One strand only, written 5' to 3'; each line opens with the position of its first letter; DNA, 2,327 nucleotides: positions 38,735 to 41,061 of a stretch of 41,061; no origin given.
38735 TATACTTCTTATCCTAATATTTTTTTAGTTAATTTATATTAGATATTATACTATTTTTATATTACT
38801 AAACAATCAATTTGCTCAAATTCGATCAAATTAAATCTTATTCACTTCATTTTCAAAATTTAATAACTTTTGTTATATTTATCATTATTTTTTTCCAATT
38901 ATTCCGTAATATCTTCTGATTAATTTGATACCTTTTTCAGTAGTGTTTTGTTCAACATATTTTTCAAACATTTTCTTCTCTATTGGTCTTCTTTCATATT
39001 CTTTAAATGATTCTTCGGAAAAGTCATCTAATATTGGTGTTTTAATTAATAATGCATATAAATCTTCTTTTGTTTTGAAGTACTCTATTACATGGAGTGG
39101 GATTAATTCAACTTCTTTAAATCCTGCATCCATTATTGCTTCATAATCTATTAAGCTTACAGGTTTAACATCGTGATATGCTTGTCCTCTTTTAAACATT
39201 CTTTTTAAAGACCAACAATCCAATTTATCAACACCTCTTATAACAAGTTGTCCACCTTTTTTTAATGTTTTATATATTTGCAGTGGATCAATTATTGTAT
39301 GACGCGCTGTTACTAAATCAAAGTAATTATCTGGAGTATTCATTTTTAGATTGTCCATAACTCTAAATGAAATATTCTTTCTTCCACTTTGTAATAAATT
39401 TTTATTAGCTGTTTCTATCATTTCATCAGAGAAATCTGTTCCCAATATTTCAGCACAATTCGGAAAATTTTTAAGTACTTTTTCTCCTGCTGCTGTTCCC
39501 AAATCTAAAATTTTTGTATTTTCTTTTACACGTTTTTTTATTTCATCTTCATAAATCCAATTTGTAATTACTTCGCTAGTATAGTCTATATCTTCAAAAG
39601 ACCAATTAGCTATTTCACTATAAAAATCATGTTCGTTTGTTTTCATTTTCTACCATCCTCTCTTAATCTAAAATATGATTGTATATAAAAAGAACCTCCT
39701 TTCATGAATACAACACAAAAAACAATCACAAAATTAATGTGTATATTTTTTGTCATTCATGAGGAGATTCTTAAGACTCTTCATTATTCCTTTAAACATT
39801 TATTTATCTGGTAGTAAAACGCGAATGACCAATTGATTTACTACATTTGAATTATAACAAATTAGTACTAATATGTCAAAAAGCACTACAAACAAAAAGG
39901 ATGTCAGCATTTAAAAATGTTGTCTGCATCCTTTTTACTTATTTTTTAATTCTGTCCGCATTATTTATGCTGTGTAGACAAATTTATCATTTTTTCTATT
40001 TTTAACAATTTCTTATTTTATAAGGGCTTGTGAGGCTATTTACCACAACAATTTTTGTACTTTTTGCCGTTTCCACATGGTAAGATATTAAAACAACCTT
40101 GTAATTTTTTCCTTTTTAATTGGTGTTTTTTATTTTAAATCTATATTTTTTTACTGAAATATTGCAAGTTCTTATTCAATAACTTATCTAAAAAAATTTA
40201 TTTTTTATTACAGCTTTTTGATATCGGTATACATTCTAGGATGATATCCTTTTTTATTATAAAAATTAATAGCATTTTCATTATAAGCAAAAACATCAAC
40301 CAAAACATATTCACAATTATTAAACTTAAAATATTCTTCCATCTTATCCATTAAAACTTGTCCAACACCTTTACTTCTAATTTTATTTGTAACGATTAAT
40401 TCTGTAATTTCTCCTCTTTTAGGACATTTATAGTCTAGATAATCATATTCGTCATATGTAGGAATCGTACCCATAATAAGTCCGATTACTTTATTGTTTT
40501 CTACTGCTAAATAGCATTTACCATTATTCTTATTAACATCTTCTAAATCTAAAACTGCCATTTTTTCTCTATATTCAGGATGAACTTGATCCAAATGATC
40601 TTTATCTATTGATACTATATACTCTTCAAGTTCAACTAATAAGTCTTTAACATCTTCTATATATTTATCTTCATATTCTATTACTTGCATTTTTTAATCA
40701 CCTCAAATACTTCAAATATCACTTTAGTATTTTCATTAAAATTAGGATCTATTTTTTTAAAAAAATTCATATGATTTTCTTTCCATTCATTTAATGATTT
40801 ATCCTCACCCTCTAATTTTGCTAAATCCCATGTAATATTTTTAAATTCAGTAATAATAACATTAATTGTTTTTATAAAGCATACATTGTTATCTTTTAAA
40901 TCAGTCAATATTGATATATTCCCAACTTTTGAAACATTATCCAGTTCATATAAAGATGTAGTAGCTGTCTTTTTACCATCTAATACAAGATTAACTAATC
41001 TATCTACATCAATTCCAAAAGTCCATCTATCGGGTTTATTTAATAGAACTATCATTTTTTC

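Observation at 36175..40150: Four direct copies of a SEC-C/SecA-tail-like coding remnant punctuate a string of unrelated accessory genes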

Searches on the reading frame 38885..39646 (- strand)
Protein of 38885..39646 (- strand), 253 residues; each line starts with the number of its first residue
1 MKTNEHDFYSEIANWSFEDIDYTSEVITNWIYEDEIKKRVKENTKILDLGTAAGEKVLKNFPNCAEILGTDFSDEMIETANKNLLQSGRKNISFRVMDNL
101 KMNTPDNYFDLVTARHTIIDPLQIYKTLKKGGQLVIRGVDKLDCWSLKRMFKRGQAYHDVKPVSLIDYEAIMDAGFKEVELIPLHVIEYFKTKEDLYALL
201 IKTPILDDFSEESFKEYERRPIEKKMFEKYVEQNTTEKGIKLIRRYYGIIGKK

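Call 12: search_protein_families(library=pfam, proteins=[window:38888-39646:-], max_evalue=0.01)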
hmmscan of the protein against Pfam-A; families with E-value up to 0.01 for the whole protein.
window:38888-39646:- (253 aa): 10 families
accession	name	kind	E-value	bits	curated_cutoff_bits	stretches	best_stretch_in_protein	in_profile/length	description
PF13847.12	Methyltransf_31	-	6.4e-14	52.3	27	1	41-140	2-113/145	Methyltransferase domain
PF13649.12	Methyltransf_25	-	5.2e-11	43.5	27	1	46-120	1-78/97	Methyltransferase domain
PF08241.18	Methyltransf_11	-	5.9e-10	40.1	21.2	1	47-134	1-93/95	Methyltransferase domain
PF01209.24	Ubie_methyltran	-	1.1e-07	32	20.1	1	39-152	44-167/233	ubiE/COQ5 methyltransferase family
PF13489.12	Methyltransf_23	-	3.3e-06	27.3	27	1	41-151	21-129/164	Methyltransferase domain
PF08242.18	Methyltransf_12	-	4.9e-06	27.6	30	1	47-118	1-75/98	Methyltransferase domain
PF01135.25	PCMT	-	0.00012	22.4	20.3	1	40-166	71-200/210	Protein-L-isoaspartate(D-aspartate) O-methyltransferase (PCMT)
PF05175.20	MTS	-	0.0017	18.5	23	1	8-112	4-102/170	Methyltransferase small domain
PF01739.24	CheR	-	0.0052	16.7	27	0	61-83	57-83/195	CheR methyltransferase, SAM binding domain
PF05219.18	DREV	-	0.0085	15.7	26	0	40-115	92-158/265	DREV methyltransferase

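Call 34: find_encoding_contigs(protein=window:38885-39646:-, flank=10000, max_places=8)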
Protein window:38885-39646:- (253 aa): 24 contigs read that carry it; 7 places shown.
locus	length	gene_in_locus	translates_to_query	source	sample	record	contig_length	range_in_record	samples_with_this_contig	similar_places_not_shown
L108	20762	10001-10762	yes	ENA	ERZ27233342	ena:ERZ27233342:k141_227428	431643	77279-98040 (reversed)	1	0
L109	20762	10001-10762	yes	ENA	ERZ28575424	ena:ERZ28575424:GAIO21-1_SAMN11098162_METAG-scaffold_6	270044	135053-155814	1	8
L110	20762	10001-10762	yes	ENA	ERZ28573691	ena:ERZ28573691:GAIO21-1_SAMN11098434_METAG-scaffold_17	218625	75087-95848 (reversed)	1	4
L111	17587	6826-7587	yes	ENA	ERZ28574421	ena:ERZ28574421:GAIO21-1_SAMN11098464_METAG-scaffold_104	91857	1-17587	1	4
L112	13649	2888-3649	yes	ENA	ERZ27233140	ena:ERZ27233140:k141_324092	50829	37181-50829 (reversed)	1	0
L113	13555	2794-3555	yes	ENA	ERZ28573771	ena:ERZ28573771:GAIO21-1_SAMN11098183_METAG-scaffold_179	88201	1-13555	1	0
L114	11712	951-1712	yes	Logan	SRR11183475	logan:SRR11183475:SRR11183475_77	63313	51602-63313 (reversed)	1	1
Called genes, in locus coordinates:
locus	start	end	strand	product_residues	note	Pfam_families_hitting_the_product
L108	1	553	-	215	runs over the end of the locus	PF01381:HTH_3, PF13443:HTH_26 (weak)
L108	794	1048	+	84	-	-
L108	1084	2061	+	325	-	PF09681:Phage_rep_org_N, PF00589:Phage_integrase, PF01695:IstB_IS21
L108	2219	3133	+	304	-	PF00398:RrnaAD, PF13649:Methyltransf_25 (weak)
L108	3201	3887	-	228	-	-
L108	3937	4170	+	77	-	PF13443:HTH_26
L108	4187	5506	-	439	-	-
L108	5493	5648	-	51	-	-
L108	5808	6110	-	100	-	-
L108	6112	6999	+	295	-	PF00589:Phage_integrase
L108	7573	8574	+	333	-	PF14022:DUF4238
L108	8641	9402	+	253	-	PF03575:Peptidase_S51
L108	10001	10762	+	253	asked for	PF01209:Ubie_methyltran, PF13489:Methyltransf_23 (weak), PF13847:Methyltransf_31, PF08241:Methyltransf_11, PF08242:Methyltransf_12 (weak), PF13649:Methyltransf_25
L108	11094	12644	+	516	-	PF00331:Glyco_hydro_10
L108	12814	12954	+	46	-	PF01931:NTPase_I-T (weak)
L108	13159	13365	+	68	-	PF01931:NTPase_I-T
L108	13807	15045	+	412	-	PF00579:tRNA-synt_1b, PF22421:SYY_C-terminal, PF01479:S4 (weak)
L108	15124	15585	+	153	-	PF00300:His_Phos_1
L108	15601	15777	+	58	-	-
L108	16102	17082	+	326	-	PF03462:PCRF, PF00472:RF-1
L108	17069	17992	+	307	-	PF02588:YitT_membrane, PF10035:DUF2179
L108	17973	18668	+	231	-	PF02463:SMC_N (faint), PF00005:ABC_tran, PF13304:AAA_21 (faint)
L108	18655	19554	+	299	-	PF18075:FtsX_ECD, PF02687:FtsX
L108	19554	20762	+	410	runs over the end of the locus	PF24568:CC_PcsB, PF01551:Peptidase_M23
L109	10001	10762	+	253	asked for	PF01209:Ubie_methyltran, PF13489:Methyltransf_23 (weak), PF13847:Methyltransf_31, PF08241:Methyltransf_11, PF08242:Methyltransf_12 (weak), PF13649:Methyltransf_25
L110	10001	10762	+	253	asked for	PF01209:Ubie_methyltran, PF13489:Methyltransf_23 (weak), PF13847:Methyltransf_31, PF08241:Methyltransf_11, PF08242:Methyltransf_12 (weak), PF13649:Methyltransf_25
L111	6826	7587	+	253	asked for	PF01209:Ubie_methyltran, PF13489:Methyltransf_23 (weak), PF13847:Methyltransf_31, PF08241:Methyltransf_11, PF08242:Methyltransf_12 (weak), PF13649:Methyltransf_25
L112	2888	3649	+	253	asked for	PF01209:Ubie_methyltran, PF13489:Methyltransf_23 (weak), PF13847:Methyltransf_31, PF08241:Methyltransf_11, PF08242:Methyltransf_12 (weak), PF13649:Methyltransf_25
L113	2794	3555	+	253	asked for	PF01209:Ubie_methyltran, PF13489:Methyltransf_23 (weak), PF13847:Methyltransf_31, PF08241:Methyltransf_11, PF08242:Methyltransf_12 (weak), PF13649:Methyltransf_25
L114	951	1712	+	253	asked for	PF01209:Ubie_methyltran, PF13489:Methyltransf_23 (weak), PF13847:Methyltransf_31, PF08241:Methyltransf_11, PF08242:Methyltransf_12 (weak), PF13649:Methyltransf_25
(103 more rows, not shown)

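Call 60: search_protein_families(library=pfam, proteins=[L108:1084-2058:+, L108:2219-3130:+, L108:6112-6996:+], max_evalue=0.001)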
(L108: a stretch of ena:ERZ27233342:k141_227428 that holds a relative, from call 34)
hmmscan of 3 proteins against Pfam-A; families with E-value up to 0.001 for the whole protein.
L108:1084-2058:+ (325 aa): 4 families
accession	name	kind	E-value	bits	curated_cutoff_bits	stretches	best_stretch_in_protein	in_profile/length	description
PF01695.23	IstB_IS21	-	4.3e-22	79.2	24.1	1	256-314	178-237/238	IstB-like ATP binding protein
PF09681.16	Phage_rep_org_N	-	1e-13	51.7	23.3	1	16-129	7-119/121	N-terminal phage replisome organiser (Phage_rep_org_N)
PF00589.27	Phage_integrase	-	1.9e-10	41.3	27.1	1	221-270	112-163/172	Phage integrase family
PF09524.15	Phg_2220_C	-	0.00019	21.8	27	1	187-227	1-42/73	Conserved phage C-terminus (Phg_2220_C)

L108:2219-3130:+ (304 aa): 3 families
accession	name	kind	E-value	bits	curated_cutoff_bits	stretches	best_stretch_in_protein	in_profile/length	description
PF00398.26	RrnaAD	-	1.3e-42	146.2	24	1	3-250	5-260/263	Ribosomal RNA adenine dimethylase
PF13649.12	Methyltransf_25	-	4.6e-06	27.7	27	1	32-88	1-60/97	Methyltransferase domain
PF08241.18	Methyltransf_11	-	0.00016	22.6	21.2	1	34-85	2-53/95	Methyltransferase domain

L108:6112-6996:+ (295 aa): 1 family
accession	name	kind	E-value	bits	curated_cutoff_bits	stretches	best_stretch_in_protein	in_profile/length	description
PF00589.27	Phage_integrase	-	1.9e-22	80.3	27.1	1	61-260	25-169/172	Phage integrase family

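Call 75: find_homologous_proteins(query=L108:1084-2058:+, max_evalue=1e-20)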
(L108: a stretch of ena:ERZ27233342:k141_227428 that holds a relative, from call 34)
Query L108:1084-2058:+ (325 aa): 282 proteins with E <= 1e-20 among 6842 candidates; the best 120 are listed.
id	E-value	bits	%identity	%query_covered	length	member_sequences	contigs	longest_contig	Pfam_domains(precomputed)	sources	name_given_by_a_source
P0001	2.2e-199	679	97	100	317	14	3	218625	PF01695.24,PF00589.28,PF09681.17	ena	-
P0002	2.5e-136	472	96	70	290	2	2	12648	PF09524.16,PF09681.17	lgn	-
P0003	4.4e-135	468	96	70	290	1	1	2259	PF09524.16,PF09681.17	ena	-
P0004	8.3e-133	461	93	70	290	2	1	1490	PF09524.16,PF09681.17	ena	-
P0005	1.2e-128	447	91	70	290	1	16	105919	PF09524.16,PF09681.17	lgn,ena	-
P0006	7.2e-128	444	92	70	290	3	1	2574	PF09524.16,PF09681.17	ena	-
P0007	2.7e-126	439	90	70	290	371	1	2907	PF09524.16,PF09681.17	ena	-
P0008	1.7e-125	437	89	70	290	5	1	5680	PF09524.16,PF09681.17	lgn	-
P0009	1.9e-117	410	88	70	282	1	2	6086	PF09524.16,PF09681.17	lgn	-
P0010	7.9e-113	395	80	70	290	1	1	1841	PF09524.16,PF09681.17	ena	-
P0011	1.4e-108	381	78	70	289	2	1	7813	PF09524.16,PF09681.17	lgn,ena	-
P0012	3.2e-108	380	97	57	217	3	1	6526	PF09524.16,PF09681.17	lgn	-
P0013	3.1e-105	370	76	70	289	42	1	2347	PF09524.16,PF09681.17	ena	-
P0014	7.2e-104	366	72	70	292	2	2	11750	PF09524.16,PF09681.17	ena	-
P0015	1.9e-103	364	75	70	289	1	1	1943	PF09524.16,PF09681.17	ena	-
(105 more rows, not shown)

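Call 76: find_encoding_contigs(protein=P0001, flank=10000, max_places=4)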
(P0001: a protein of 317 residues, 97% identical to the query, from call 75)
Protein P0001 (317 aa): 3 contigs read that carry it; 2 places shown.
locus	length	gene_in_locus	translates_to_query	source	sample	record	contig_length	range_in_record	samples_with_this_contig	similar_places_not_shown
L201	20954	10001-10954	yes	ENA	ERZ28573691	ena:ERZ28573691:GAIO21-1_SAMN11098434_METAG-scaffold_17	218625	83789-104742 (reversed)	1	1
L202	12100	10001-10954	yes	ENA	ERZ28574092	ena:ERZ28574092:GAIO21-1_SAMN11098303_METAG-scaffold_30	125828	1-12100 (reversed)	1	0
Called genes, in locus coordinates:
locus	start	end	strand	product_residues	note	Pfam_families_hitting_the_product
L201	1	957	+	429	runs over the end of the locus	PF02518:HATPase_c (weak), PF14501:HATPase_c_5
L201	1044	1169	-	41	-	-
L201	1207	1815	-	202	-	PF04647:AgrB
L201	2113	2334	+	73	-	PF00313:CSD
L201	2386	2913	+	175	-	PF02482:Ribosomal_S30AE, PF16321:Ribosom_S30AE_C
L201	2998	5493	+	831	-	PF07517:SecA_DEAD, PF00270:DEAD (faint), PF01043:SecA_PP_bind, PF21090:P-loop_SecA, PF07516:SecA_SW, PF02810:SEC-C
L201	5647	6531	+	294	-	PF13302:Acetyltransf_3, PF13523:Acetyltransf_8, PF00583:Acetyltransf_1, PF13508:Acetyltransf_7, PF04266:ASCH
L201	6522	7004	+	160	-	PF00583:Acetyltransf_1, PF13508:Acetyltransf_7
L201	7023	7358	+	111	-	PF04266:ASCH (weak)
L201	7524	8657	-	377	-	PF14657:Arm-DNA-bind_4 (weak), PF00589:Phage_integrase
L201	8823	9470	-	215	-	PF01381:HTH_3, PF13443:HTH_26 (weak)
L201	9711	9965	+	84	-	-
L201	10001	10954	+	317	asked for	PF09681:Phage_rep_org_N, PF00589:Phage_integrase, PF01695:IstB_IS21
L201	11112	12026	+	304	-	PF00398:RrnaAD, PF13649:Methyltransf_25 (weak)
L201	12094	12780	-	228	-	-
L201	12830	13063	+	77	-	PF13443:HTH_26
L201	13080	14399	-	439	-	-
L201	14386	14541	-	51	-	-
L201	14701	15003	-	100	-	-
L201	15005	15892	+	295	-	PF00589:Phage_integrase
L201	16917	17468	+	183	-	PF14022:DUF4238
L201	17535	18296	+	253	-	PF03575:Peptidase_S51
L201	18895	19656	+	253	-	PF01209:Ubie_methyltran, PF13489:Methyltransf_23 (weak), PF13847:Methyltransf_31, PF08241:Methyltransf_11, PF08242:Methyltransf_12 (weak), PF13649:Methyltransf_25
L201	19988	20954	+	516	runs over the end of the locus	PF00331:Glyco_hydro_10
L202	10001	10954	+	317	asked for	PF09681:Phage_rep_org_N, PF00589:Phage_integrase, PF01695:IstB_IS21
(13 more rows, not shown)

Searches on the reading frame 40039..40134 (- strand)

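Call 12: search_protein_families(library=pfam, proteins=[window:40039-40134:-], max_evalue=0.01)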
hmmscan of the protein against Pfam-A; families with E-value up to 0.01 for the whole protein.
window:40039-40134:- (32 aa): 1 family
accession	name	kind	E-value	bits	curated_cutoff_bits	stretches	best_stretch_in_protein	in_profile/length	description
PF02810.21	SEC-C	-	0.002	18.4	20.4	1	19-32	6-19/19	SEC-C motif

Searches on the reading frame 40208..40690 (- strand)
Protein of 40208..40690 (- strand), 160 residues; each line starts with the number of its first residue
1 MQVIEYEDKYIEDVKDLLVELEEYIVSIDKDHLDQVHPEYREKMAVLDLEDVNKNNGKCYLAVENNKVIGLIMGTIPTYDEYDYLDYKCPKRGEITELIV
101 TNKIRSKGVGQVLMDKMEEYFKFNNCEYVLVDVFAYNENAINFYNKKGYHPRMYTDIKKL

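Call 12: search_protein_families(library=pfam, proteins=[window:40211-40690:-], max_evalue=0.01)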
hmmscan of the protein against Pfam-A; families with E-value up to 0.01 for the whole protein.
window:40211-40690:- (160 aa): 5 families
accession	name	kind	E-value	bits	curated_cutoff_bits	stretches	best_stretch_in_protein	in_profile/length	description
PF00583.31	Acetyltransf_1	-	3.8e-17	63.1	20.7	1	35-149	11-116/116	Acetyltransferase (GNAT) family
PF13508.13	Acetyltransf_7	-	3.5e-11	43.8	27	1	56-150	2-83/84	Acetyltransferase (GNAT) domain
PF13673.13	Acetyltransf_10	-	3.1e-08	34.1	23.6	1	53-151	27-109/128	Acetyltransferase (GNAT) domain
PF13420.13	Acetyltransf_4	-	6e-07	30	24.3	1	49-150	41-135/155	Acetyltransferase (GNAT) domain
PF08445.16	FR47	-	0.00087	19.7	22.1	1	91-151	20-79/86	FR47-like protein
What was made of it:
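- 40208..40690 (-): GNAT acetyltransferase, the second gene of cassette 1. Pfam Acetyltransf_1 (call 12).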

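Call 33: find_encoding_contigs(protein=window:40208-40690:-, flank=10000, max_places=8)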
Protein window:40208-40690:- (160 aa): 3 contigs read that carry it; 3 places shown.
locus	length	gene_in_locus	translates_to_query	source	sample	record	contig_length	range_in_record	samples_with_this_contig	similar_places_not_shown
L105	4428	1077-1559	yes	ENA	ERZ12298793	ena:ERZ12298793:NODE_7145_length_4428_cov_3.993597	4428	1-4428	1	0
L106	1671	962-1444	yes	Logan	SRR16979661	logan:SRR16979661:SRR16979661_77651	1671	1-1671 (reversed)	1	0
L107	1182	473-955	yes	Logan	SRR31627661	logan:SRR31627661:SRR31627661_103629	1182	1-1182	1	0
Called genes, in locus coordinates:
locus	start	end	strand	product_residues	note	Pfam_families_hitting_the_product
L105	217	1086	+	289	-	PF13302:Acetyltransf_3, PF00583:Acetyltransf_1, PF13523:Acetyltransf_8, PF13508:Acetyltransf_7, PF04266:ASCH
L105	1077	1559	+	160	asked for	PF13420:Acetyltransf_4 (weak), PF00583:Acetyltransf_1, PF13673:Acetyltransf_10 (weak), PF13508:Acetyltransf_7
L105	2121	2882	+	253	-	PF01209:Ubie_methyltran, PF13489:Methyltransf_23 (weak), PF13847:Methyltransf_31, PF08241:Methyltransf_11, PF08242:Methyltransf_12 (weak), PF13649:Methyltransf_25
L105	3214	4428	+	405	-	?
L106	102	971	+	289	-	PF13302:Acetyltransf_3, PF00583:Acetyltransf_1, PF13523:Acetyltransf_8, PF13508:Acetyltransf_7, PF04266:ASCH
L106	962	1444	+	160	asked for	PF13420:Acetyltransf_4 (weak), PF00583:Acetyltransf_1, PF13673:Acetyltransf_10 (weak), PF13508:Acetyltransf_7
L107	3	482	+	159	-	?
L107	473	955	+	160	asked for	PF13420:Acetyltransf_4 (weak), PF00583:Acetyltransf_1, PF13673:Acetyltransf_10 (weak), PF13508:Acetyltransf_7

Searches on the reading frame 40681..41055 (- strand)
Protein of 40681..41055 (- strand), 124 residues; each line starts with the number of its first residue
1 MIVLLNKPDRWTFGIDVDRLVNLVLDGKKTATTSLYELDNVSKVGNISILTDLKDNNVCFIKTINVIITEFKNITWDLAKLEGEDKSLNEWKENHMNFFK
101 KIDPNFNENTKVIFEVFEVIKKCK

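Call 10: find_encoding_contigs(protein=window:40681-41055:-, flank=10000, max_places=8)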
Protein window:40681-41055:- (124 aa): no gene with exactly this product is on record in the collection.
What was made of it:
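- Tried and rejected: An exact-protein look-up of the ASCH fragment found nothing, because the gene runs off the window (call 10).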

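Call 12: search_protein_families(library=pfam, proteins=[window:40684-41055:-], max_evalue=0.01)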
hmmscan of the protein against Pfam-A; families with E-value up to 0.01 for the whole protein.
window:40684-41055:- (124 aa): 1 family
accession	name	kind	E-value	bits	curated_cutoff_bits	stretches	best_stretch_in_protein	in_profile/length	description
PF04266.20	ASCH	-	1.9e-16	61.1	21.2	1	18-120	5-102/103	ASCH domain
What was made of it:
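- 40681..41061 (-): 3' part (ASCH domain) of a GNAT-ASCH fusion gene, cut by the window end. It is the first gene of cassette 1, directly downstream of secA. Pfam ASCH (call 12).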
